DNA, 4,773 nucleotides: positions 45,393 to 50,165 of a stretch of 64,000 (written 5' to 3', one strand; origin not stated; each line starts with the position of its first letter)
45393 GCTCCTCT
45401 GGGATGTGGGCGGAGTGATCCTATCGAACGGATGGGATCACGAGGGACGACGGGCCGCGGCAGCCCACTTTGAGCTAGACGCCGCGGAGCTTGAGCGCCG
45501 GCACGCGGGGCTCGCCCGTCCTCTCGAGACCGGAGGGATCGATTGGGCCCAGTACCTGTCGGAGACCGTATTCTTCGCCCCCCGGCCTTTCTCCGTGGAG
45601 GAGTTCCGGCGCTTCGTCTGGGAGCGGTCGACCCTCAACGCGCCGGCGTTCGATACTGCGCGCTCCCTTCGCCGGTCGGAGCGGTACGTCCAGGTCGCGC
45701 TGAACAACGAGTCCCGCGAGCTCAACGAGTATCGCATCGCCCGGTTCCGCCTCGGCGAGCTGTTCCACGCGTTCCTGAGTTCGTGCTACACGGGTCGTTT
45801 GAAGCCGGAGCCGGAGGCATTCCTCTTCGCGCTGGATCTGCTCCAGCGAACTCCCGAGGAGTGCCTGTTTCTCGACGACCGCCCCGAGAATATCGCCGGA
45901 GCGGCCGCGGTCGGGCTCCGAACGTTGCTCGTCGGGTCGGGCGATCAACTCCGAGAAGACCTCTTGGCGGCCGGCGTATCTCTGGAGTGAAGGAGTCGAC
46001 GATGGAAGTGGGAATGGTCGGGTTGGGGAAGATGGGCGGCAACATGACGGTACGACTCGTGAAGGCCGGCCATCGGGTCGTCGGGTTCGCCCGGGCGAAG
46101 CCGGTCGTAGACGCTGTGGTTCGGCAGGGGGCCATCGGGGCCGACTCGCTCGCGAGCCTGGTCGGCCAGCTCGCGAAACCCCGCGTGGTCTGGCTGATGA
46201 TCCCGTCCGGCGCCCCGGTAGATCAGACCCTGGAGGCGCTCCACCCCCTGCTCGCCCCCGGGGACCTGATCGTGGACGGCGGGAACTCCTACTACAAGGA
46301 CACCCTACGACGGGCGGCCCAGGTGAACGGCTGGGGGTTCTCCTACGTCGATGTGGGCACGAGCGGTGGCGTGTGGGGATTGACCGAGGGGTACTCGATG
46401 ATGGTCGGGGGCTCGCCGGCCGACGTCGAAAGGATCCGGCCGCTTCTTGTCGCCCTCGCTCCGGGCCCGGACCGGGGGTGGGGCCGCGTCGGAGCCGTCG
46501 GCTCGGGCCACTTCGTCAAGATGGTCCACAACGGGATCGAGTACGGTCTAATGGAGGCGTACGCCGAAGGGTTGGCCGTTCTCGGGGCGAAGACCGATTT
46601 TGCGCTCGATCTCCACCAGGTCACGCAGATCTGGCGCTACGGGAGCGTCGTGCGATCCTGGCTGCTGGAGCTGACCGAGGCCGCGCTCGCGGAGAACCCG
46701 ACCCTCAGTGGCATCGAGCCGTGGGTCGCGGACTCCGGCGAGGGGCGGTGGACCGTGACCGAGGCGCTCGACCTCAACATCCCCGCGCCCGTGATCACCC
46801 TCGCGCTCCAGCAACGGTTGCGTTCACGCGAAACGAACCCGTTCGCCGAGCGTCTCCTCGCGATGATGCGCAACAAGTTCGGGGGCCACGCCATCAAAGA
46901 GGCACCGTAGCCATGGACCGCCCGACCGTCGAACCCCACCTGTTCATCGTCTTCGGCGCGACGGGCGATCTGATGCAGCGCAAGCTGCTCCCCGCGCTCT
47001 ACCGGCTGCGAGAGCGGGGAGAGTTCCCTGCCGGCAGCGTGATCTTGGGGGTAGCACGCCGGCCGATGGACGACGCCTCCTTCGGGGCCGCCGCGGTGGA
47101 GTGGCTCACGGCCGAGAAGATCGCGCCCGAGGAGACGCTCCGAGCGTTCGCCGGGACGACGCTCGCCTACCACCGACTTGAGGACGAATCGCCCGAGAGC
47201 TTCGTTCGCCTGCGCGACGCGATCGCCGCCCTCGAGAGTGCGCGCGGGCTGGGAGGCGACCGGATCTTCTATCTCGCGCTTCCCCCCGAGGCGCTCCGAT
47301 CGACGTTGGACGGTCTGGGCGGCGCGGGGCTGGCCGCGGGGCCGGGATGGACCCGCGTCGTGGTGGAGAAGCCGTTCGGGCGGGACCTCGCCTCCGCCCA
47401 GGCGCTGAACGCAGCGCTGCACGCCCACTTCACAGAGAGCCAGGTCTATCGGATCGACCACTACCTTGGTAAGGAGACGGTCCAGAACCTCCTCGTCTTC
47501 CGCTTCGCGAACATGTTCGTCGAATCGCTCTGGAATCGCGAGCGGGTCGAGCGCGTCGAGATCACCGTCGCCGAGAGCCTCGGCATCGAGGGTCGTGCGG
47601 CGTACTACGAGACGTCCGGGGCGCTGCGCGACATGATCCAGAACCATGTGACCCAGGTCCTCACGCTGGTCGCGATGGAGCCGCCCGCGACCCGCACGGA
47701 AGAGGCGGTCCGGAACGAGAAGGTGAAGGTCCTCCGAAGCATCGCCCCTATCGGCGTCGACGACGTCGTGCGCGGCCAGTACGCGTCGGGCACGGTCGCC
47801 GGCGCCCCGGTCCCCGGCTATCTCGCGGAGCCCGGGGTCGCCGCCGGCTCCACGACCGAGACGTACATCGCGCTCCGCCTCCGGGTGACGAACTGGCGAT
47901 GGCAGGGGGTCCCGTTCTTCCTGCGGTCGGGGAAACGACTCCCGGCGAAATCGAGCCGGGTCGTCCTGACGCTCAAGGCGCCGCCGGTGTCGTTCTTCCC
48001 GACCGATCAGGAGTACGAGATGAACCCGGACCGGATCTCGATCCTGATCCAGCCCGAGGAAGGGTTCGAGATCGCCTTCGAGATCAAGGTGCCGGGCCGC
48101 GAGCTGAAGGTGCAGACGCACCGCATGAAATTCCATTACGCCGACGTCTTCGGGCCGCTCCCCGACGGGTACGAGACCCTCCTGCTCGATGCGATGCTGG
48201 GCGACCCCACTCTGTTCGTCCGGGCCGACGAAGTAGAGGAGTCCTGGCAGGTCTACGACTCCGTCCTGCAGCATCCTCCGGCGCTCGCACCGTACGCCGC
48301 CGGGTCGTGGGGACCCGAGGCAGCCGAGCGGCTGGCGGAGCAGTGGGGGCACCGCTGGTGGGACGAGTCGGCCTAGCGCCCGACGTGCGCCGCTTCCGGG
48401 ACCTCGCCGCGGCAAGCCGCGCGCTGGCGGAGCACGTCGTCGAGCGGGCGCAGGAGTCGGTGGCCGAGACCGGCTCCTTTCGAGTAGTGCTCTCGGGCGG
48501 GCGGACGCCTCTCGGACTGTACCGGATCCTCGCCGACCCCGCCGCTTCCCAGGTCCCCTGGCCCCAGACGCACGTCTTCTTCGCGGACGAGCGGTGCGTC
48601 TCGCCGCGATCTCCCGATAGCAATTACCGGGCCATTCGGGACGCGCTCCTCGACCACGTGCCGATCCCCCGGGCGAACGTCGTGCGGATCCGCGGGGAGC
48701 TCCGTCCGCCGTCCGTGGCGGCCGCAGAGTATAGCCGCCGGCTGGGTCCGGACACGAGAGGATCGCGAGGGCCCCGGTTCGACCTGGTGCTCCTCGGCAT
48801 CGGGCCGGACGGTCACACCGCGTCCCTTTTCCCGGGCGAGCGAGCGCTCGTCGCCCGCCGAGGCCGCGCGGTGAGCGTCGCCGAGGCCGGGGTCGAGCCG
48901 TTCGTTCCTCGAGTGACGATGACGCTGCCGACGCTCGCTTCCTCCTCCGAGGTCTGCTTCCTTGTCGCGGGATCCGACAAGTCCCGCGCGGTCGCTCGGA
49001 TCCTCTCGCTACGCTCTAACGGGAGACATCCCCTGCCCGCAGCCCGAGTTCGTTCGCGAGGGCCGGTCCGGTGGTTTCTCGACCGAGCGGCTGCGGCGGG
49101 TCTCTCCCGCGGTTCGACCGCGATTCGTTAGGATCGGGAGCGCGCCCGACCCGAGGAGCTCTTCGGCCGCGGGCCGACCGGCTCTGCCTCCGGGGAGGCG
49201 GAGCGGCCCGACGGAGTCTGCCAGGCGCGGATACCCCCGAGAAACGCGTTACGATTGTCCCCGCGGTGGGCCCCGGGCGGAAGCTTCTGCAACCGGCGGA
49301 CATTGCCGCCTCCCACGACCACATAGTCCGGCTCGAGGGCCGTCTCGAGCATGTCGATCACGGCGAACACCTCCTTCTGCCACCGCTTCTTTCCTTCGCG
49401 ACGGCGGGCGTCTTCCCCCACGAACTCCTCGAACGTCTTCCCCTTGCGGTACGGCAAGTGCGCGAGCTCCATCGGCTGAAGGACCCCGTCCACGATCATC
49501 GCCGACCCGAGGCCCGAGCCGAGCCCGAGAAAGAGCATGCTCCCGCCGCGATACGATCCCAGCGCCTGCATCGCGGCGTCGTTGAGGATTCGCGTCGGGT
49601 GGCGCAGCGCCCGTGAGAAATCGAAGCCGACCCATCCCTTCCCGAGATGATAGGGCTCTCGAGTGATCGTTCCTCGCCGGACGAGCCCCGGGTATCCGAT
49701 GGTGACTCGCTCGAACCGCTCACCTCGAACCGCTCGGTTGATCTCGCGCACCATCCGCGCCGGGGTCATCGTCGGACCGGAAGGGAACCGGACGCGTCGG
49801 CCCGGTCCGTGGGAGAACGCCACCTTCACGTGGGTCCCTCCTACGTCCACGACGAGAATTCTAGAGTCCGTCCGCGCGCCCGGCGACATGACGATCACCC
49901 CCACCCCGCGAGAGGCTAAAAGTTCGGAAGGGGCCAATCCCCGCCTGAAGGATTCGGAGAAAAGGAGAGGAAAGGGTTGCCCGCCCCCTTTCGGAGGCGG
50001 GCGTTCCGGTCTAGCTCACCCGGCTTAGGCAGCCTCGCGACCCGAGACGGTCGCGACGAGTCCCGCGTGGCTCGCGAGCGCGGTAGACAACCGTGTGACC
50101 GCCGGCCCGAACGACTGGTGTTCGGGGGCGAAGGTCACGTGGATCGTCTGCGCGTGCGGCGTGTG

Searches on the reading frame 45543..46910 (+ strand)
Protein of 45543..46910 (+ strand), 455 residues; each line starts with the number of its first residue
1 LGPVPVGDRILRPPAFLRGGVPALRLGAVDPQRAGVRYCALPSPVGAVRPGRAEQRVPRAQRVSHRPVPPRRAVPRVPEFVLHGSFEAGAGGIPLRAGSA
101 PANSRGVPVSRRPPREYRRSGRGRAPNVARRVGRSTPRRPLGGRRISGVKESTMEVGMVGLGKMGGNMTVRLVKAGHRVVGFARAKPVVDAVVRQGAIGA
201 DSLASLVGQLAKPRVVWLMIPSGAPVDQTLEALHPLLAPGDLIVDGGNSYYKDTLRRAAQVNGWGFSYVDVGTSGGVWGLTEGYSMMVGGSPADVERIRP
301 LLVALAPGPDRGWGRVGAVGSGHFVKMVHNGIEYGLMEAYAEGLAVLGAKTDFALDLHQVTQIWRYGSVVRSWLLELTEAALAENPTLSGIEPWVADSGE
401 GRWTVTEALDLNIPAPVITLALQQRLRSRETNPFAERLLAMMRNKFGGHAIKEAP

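Call 97: search_protein_families(library=pfam, proteins=[window:45543-46910:+], max_evalue=0.0001)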
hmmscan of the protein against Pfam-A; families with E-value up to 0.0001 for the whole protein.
window:45543-46910:+ (455 aa): 2 families
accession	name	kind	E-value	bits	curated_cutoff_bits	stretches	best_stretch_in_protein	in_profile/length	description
PF03446.21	NAD_binding_2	-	1.1e-38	133.2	21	1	155-306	1-153/161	NAD binding domain of 6-phosphogluconate dehydrogenase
PF00393.24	6PGD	-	3.3e-20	73.1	27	1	322-431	1-116/290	6-phosphogluconate dehydrogenase, C-terminal domain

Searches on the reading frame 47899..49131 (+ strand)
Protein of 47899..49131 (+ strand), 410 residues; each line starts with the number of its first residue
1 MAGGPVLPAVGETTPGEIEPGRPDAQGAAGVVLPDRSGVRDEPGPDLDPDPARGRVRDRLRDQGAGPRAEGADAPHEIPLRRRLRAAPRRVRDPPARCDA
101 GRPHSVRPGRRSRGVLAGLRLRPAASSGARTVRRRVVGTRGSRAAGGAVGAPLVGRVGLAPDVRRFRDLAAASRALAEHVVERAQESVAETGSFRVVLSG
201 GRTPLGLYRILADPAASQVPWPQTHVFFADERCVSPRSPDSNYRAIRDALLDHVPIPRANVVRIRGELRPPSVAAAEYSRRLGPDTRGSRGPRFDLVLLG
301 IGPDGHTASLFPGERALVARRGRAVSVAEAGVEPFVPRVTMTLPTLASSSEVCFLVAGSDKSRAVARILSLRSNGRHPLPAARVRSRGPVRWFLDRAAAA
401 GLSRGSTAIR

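Call 97: search_protein_families(library=pfam, proteins=[window:47899-49131:+], max_evalue=0.0001)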
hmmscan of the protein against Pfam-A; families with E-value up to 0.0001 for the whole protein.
window:47899-49131:+ (410 aa): 1 family
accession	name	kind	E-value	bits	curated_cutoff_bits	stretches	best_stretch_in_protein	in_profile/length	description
PF01182.26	Glucosamine_iso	-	1.2e-66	225.2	27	1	169-391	3-224/225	Glucosamine-6-phosphate isomerases/6-phosphogluconolactonase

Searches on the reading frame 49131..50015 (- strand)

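Call 97: search_protein_families(library=pfam, proteins=[window:49131-50015:-], max_evalue=0.0001)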
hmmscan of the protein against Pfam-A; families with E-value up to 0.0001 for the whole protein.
window:49131-50015:- (295 aa): 1 family
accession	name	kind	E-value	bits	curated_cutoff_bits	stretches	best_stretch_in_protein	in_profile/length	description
PF00480.26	ROK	-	4.9e-05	23.4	22.9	0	55-179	3-144/294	ROK family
